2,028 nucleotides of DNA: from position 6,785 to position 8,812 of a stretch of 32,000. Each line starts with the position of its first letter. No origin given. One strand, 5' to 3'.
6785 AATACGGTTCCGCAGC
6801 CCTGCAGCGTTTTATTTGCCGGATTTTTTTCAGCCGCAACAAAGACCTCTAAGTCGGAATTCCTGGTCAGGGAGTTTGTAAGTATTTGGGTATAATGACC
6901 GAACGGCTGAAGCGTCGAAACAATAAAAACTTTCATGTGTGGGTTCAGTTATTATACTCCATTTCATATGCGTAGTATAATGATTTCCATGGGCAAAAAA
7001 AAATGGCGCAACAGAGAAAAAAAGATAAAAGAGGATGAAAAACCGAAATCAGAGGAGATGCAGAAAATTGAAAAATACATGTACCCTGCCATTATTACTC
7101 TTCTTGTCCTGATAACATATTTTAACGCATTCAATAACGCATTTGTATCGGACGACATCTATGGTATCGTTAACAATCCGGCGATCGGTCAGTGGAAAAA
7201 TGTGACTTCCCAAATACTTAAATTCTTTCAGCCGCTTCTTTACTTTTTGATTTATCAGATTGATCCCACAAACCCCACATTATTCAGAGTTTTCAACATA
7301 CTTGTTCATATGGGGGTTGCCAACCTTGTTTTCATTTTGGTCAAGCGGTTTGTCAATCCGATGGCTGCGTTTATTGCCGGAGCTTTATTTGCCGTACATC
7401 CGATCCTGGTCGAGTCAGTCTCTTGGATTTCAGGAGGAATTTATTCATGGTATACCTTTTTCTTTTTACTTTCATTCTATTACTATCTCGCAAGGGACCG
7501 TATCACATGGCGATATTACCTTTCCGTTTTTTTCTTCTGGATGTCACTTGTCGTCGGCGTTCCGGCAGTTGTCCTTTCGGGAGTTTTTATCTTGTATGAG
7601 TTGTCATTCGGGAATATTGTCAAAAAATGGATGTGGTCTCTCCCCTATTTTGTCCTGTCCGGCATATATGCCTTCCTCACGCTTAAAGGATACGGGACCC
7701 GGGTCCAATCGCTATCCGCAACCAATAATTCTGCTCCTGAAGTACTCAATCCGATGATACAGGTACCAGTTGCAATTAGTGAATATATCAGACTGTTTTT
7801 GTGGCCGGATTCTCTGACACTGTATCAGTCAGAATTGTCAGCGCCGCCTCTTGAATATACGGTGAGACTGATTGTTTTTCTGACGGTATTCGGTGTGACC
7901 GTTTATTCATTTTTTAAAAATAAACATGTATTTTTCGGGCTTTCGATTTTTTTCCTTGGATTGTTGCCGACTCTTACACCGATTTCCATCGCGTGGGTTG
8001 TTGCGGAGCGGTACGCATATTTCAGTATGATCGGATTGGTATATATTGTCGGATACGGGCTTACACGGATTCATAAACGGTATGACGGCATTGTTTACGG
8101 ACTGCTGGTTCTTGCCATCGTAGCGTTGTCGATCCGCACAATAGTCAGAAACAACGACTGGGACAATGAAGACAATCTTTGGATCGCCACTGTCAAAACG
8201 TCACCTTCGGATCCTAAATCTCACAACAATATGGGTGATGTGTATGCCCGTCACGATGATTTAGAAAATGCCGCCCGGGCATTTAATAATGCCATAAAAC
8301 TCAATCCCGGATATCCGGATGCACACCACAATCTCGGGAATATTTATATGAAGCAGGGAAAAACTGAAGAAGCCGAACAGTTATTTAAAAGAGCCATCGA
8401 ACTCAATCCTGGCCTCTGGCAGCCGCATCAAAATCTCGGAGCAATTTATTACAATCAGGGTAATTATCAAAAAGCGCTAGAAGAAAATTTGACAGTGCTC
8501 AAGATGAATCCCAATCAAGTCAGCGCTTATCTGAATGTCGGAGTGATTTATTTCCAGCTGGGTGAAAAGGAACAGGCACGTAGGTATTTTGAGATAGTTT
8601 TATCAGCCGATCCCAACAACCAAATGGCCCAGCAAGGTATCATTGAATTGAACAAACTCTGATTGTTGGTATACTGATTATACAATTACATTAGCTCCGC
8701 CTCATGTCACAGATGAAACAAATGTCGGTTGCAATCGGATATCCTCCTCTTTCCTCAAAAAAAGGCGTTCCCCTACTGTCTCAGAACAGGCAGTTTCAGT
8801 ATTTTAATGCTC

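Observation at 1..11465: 11.5-kb glycan-assembly island adjacent to housekeeping genes; candidate supplier of the glycan for the Pro/Thr-linker surface proteins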

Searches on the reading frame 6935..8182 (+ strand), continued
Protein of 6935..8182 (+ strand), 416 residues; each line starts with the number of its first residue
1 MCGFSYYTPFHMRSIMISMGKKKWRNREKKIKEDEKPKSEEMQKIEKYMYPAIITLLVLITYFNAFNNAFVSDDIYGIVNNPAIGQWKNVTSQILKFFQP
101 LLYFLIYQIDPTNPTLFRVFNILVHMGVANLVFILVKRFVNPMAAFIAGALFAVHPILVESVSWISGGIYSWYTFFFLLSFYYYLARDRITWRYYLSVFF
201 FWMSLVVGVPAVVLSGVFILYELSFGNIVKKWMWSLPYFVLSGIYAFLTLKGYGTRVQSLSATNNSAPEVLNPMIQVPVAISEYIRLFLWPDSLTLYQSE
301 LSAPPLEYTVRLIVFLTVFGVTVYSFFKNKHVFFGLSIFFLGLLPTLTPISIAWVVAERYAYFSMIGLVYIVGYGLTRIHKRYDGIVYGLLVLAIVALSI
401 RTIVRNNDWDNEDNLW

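Call 83: search_protein_families(library=pfam, proteins=[L075:14607-15965:-, L092:14965-16245:-, L126:13449-14729:-, L139:14863-16128:-, L115:8147-9463:-, L058:11624-13030:-, L135:13045-14343:-, L127:11600-12868:-], max_evalue=0.01)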
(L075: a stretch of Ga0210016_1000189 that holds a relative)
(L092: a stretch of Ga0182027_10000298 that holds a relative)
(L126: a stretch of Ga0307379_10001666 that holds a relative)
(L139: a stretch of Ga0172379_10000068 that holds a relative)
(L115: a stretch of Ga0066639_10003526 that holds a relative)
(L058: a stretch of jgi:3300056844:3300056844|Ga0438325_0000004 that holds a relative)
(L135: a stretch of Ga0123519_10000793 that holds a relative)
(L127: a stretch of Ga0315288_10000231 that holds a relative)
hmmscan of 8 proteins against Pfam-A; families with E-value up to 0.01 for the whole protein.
L075:14607-15965:- (452 aa): 0 families

L092:14965-16245:- (426 aa): 1 family
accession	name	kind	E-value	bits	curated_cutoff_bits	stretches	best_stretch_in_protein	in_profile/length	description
PF01943.22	Polysacc_synt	-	9.7e-12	45.3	28.2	1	11-287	2-273/274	Polysaccharide biosynthesis protein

L126:13449-14729:- (426 aa): 2 families
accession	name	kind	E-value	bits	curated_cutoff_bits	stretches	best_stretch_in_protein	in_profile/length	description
PF13440.11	Polysacc_synt_3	-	2.4e-16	60.3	23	1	42-341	2-292/293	Polysaccharide biosynthesis protein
PF01943.22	Polysacc_synt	-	6.6e-13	49.1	28.2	1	18-291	2-272/274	Polysaccharide biosynthesis protein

L139:14863-16128:- (421 aa): 3 families
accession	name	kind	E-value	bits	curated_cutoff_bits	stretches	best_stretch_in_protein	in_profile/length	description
PF01943.22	Polysacc_synt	-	1.4e-16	61.2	28.2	1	11-285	2-270/274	Polysaccharide biosynthesis protein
PF13440.11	Polysacc_synt_3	-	7.1e-09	35.8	23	1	96-338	55-293/293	Polysaccharide biosynthesis protein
PF01554.23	MatE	-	1.6e-07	31.6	24.9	1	229-383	1-158/161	MatE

L115:8147-9463:- (438 aa): 2 families
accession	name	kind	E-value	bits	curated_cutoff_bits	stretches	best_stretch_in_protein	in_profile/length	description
PF01943.22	Polysacc_synt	-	8.1e-14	52.1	28.2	1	27-301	1-272/274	Polysaccharide biosynthesis protein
PF13440.11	Polysacc_synt_3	-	3.2e-08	33.6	23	1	52-351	2-292/293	Polysaccharide biosynthesis protein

L058:11624-13030:- (468 aa): 0 families

L135:13045-14343:- (432 aa): 1 family
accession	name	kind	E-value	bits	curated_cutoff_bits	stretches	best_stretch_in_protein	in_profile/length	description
PF01943.22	Polysacc_synt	-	7.8e-06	25.9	28.2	1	15-283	3-265/274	Polysaccharide biosynthesis protein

L127:11600-12868:- (422 aa): 2 families
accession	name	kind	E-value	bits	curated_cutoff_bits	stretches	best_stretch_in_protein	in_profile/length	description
PF01943.22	Polysacc_synt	-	3.2e-12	46.9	28.2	1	17-287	4-273/274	Polysaccharide biosynthesis protein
PF13440.11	Polysacc_synt_3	-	5e-07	29.7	23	1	43-336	6-292/293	Polysaccharide biosynthesis protein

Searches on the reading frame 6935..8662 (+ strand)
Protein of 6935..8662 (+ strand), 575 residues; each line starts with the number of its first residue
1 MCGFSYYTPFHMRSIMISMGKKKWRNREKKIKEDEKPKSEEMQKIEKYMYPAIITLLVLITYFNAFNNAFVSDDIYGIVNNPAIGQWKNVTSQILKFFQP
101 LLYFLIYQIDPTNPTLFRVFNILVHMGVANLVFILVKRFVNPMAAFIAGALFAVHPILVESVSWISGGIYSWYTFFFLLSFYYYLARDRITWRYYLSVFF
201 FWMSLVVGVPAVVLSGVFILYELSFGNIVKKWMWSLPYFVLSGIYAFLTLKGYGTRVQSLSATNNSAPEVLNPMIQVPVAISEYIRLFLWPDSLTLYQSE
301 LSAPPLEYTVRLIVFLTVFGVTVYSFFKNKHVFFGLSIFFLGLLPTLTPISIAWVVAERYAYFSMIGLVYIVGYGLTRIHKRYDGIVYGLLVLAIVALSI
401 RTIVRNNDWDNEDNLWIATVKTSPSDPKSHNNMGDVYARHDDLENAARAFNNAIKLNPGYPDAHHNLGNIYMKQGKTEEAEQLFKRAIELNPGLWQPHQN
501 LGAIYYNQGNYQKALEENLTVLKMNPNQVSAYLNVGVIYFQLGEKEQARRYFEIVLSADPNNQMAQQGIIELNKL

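Call 3: search_protein_families(library=pfam, proteins=[window:6935-8662:+], max_evalue=0.01)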
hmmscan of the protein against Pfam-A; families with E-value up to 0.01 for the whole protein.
window:6935-8662:+ (575 aa): 27 families (the best 25 are shown)
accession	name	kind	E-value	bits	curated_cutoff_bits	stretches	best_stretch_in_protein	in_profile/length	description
PF00515.34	TPR_1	-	1.3e-33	113.9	27.8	4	461-493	1-33/34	Tetratricopeptide repeat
PF07719.23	TPR_2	-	2.6e-33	111.8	27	4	461-493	1-33/34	Tetratricopeptide repeat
PF13181.12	TPR_8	-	7.1e-26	88.6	25.7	2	462-492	2-32/34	Tetratricopeptide repeat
PF13414.12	TPR_11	-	2e-24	85.5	26.8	3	442-475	9-42/42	TPR repeat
PF13431.12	TPR_17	-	2.2e-24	84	24.4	3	450-482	2-34/34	Tetratricopeptide repeat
PF14559.12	TPR_19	-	2.8e-21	76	25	3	441-493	5-57/68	Tetratricopeptide repeat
PF13432.12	TPR_16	-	1.4e-20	73.8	32.7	2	433-493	3-63/65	Tetratricopeptide repeat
PF13371.12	TPR_9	-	1.1e-15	57.9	35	3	501-565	1-65/73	Tetratricopeptide repeat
PF13424.12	TPR_12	-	1.7e-15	57.4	30.1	2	500-553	8-69/77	Tetratricopeptide repeat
PF13428.12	TPR_14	-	1.7e-15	56.4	23.5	2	461-502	1-42/44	Tetratricopeptide repeat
PF13176.12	TPR_7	-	1.1e-14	53.6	27.9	1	463-491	1-31/36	Tetratricopeptide repeat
PF13174.12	TPR_6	-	6e-14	52.1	26.3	1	531-561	2-32/33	Tetratricopeptide repeat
PF13374.12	TPR_10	-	4.1e-13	49.3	27.5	1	465-490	6-31/42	Tetratricopeptide repeat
PF23914.1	TPR_CcmH_CycH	-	1.5e-10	41.6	42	2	421-516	44-142/158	Cytochrome c-type biogenesis protein H TPR domain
PF25063.1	ARM_TT21_C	-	1.6e-05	25.3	35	1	467-516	101-150/209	Tetratricopeptide repeat protein 21 C-terminal ARM domain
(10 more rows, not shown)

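Call 7: search_protein_families(library=ncbifam, proteins=[window:6935-8662:+], max_evalue=0.001)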
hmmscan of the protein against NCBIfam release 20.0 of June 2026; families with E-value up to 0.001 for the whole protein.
window:6935-8662:+ (575 aa): 27 families (the best 25 are shown)
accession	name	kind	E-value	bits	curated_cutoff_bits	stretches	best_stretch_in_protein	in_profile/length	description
TIGR02917.1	PEP_TPR_lipo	equivalog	2e-23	82.3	312.2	1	410-566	176-332/899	XrtA/PEP-CTERM system TPR-repeat protein PrsT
TIGR02521.1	type_IV_pilW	equivalog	4.2e-22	78.9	154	2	420-490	58-128/234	type IV pilus biogenesis/stability protein PilW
NF033762.1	social_mot_Tgl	equivalog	1.3e-18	67.3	225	1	419-554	57-195/252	social motility TPR repeat lipoprotein Tgl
NF040959.1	MamA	equivalog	3.3e-17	62.6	200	2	403-491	115-203/204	magnetosome protein MamA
NF047507.1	TPR_BatC_Lepto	exception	2.9e-15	56.3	175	3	500-570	63-137/214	TPR repeat-containing protein BatC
NF033758.1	gliding_GltE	equivalog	6.1e-13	48.5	225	1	446-567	71-192/411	adventurous gliding motility TPR repeat lipoprotein GltE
TIGR02552.1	LcrH_SycD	equivalog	1.2e-12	47.7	104.8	2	433-491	58-116/136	SycD/LcrH family type III secretion system chaperone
NF002725.1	PRK02603.1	equivalog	1.8e-12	47.6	143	2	499-548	76-125/173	photosystem I assembly protein Ycf3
TIGR02795.1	tol_pal_ybgF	equivalog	9.9e-12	45.5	90.1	2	501-567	45-114/119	tol-pal system protein YbgF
NF008391.2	PRK11189.1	equivalog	2.3e-11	43.7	250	1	464-561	68-165/297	lipoprotein NlpI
NF033920.0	C39_PA2778_fam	equivalog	3e-11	43.2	150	1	402-492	165-255/255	PA2778 family cysteine peptidase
NF047371.1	FlcA_CTERM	equivalog_domain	3e-11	42.5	300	1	466-557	443-535/646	periplasmic flagellar collar protein FlcA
NF047558.1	TPR_END_plus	domain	3.6e-10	39.6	32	0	463-494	1-32/56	TPR end-of-group domain-containing protein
TIGR00540.1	TPR_hemY_coli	hypoth_equivalog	6.3e-10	38.4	142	1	420-486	319-384/385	heme biosynthesis-associated TPR protein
TIGR00990.1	3a0801s09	subfamily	9.8e-08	31.1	757.25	1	442-563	309-433/615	mitochondrial import receptor subunit TOM70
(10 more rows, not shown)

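Call 13: search_solved_structures(query=window:6935-8662:+, max_evalue=1)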
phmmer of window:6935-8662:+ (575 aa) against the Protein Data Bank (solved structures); distinct sequences matched with E-value up to 1: 278 (the best 60 are shown).
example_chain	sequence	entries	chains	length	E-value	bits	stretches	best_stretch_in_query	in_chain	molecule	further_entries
9qhb_A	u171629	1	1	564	3.7e-112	379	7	430-562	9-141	Engineered tetratricopeptide repeat protein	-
8bu0_A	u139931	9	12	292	1.7e-67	231.6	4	446-563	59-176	Consensus tetratricopeptide repeat protein | Crystal structure of an 8-repeat consensus TPR superhelix with Zinc. | Monomer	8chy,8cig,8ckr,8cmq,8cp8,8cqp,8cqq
1w3b_A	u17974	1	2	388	9.3e-51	176.3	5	421-537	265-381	UDP-N-ACETYLGLUCOSAMINE--PEPTIDE N-ACETYLGLUCOSAMINYLTRANSFERASE 110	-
7ntf_A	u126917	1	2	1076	5.4e-50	173.7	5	443-536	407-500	Isoform 1 of UDP-N-acetylglucosamine--peptide N-acetylglucosaminyltransferase 110 kDa subu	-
7yea_A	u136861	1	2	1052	2.6e-48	168.2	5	443-536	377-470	UDP-N-acetylglucosamine--peptide N-acetylglucosaminyltransferase 110 kDa subunit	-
7yeh_B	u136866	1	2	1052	2.6e-48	168.2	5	443-536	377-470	UDP-N-acetylglucosamine--peptide N-acetylglucosaminyltransferase 110 kDa subunit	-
6eou_A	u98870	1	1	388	3.3e-48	167.8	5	446-537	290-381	UDP-N-acetylglucosamine--peptide N-acetylglucosaminyltransferase 110 kDa subunit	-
9qhc_A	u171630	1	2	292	2.9e-44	154.8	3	450-569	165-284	Engineered tetratricopeptide repeat protein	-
8ch0_A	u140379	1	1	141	1.6e-27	99.5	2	459-560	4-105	Consensus tetratricopeptide repeat protein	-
7y4i_A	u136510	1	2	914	2.1e-24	89.2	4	424-532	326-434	Probable UDP-N-acetylglucosamine--peptide N-acetylglucosaminyltransferase SPINDLY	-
7obi_A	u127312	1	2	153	2.4e-24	89.1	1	429-567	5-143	CTPR-rv4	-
8dtf_A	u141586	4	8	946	3.6e-24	88.5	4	426-532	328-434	Probable UDP-N-acetylglucosamine--peptide N-acetylglucosaminyltransferase SPINDLY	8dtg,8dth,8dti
2fo7_A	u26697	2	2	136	3.6e-22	81.9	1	431-561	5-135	SYNTHETIC CONSENSUS TPR PROTEIN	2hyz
1na0_A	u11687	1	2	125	3e-20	75.5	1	457-569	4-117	designed protein CTPR3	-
8cm9_A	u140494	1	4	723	1.1e-18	70.4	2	444-536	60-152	UDP-N-acetylglucosamine--peptide N-acetylglucosaminyltransferase 110 kDa subunit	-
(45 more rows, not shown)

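Call 34: predict_structure(alignment_id=A1)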
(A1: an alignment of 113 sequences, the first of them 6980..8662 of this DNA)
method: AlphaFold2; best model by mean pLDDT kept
length: 560 residues; sequences in the alignment: 113
mean_pLDDT: 93.6   pTM: 0.90
mean pLDDT of the five models: 93.6, 93.5, 93.0, 93.0, 92.6
residues with pLDDT >= 90: 481; 70-90: 59; 50-70: 14; < 50: 6
segments of 3 or more residues with pLDDT < 50: 1-5
pLDDT, mean of each block of 10 residues (from residue 1): 46 65 88 96 98 94 93 96 97 96 97 98 97 98 96 97 98 93 98 96 97 95 97 90 81 88 95 86 78 96 98 98 97 86 94 98 94 96 97 95 90 94 97 98 95 98 98 95 98 98 97 97 98 98 97 96
secondary structure, 60 per line:
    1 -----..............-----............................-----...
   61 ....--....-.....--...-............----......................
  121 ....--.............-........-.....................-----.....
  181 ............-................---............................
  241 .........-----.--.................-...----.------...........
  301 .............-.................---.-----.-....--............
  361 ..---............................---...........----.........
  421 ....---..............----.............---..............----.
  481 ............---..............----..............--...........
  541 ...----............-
elements in order: H6-19 H25-52 H58-64 H67-70 H72-76 H83-94 H99-124 H127-139 H141-148 H150-170 H176-192 H194-209 H213-249 H258-274 H290-313 H315-331 H343-346 H349-362 H366-393 H397-407 H412-424 H428-441 H446-458 H462-475 H480-492 H496-509 H514-527 H530-543 H548-559

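Call 37: fold_search(model_id=the predicted structure, library=pdb)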
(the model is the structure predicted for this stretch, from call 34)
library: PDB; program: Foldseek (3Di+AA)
matches with E <= 10: 1454; with E <= 0.001: 356
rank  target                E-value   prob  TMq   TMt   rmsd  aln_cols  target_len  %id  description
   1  1w3b_A                3.0e-08  1.00  0.30  0.42  17.4       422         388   17  The superhelical TPR domain of O-linked GlcNAc transferase reveals structural similarities to importin alpha. (released 2004-09-09)
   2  8chy                  3.2e-08  1.00  0.26  0.50  11.1       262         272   22  Crystal structure of an 8-repeat consensus TPR superhelix with Zinc. (released 2024-02-21)
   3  9qhc_B                5.3e-08  1.00  0.28  0.55  12.1       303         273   19  Crystal structure of 8-repeat CTPR protein with eliminated coordination sites (released 2025-10-22)
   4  9qhb                  6.2e-08  1.00  0.29  0.54  10.8       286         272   18  Crystal structure of 16-repeat CTPR protein with eliminated coordination sites (released 2025-10-22)
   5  1w3b_B                2.0e-07  1.00  0.27  0.40   7.1       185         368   25  The superhelical TPR domain of O-linked GlcNAc transferase reveals structural similarities to importin alpha. (released 2004-09-09)
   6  9qhc_A                2.2e-07  1.00  0.26  0.51  10.7       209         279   25  Crystal structure of 8-repeat CTPR protein with eliminated coordination sites (released 2025-10-22)
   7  6eou                  2.3e-07  1.00  0.26  0.42  19.1       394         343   17  O-GlcNAc transferase TPR domain with the intellectual disability associated mutation L254F (released 2018-05-09)
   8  9gzg_A                3.5e-07  1.00  0.26  0.88   1.7       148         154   28  Crystal structure of CTPR4E4 mutant (released 2025-10-15)
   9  3pe4_A                6.1e-07  1.00  0.25  0.20   6.5       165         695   24  Structure of human O-GlcNAc transferase and its complex with a peptide substrate (released 2011-01-19)
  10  7yeh_A                6.1e-07  1.00  0.28  0.17  18.3       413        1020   17  Cryo-EM structure of human OGT-OGA complex (released 2023-07-12)
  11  7ntf_B                6.8e-07  1.00  0.28  0.19  13.2       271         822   18  Cryo-EM structure of unliganded O-GlcNAc transferase (released 2021-11-17)
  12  8a3t_F                7.1e-07  1.00  0.28  0.31  24.0       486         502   16  S. cerevisiae APC/C-Cdh1 complex (released 2022-08-31)
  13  8dtg_B                7.4e-07  1.00  0.31  0.24  12.8       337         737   18  Cryo-EM structure of Arabidopsis SPY alternative conformation 1 (released 2023-03-08)
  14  5g04_K                7.7e-07  1.00  0.29  0.33  20.8       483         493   16  Structure of the human APC-Cdc20-Hsl1 complex (released 2016-05-25)
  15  4ui9_K                7.7e-07  1.00  0.30  0.33  22.4       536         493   16  Atomic structure of the human Anaphase-Promoting Complex (released 2015-06-17)
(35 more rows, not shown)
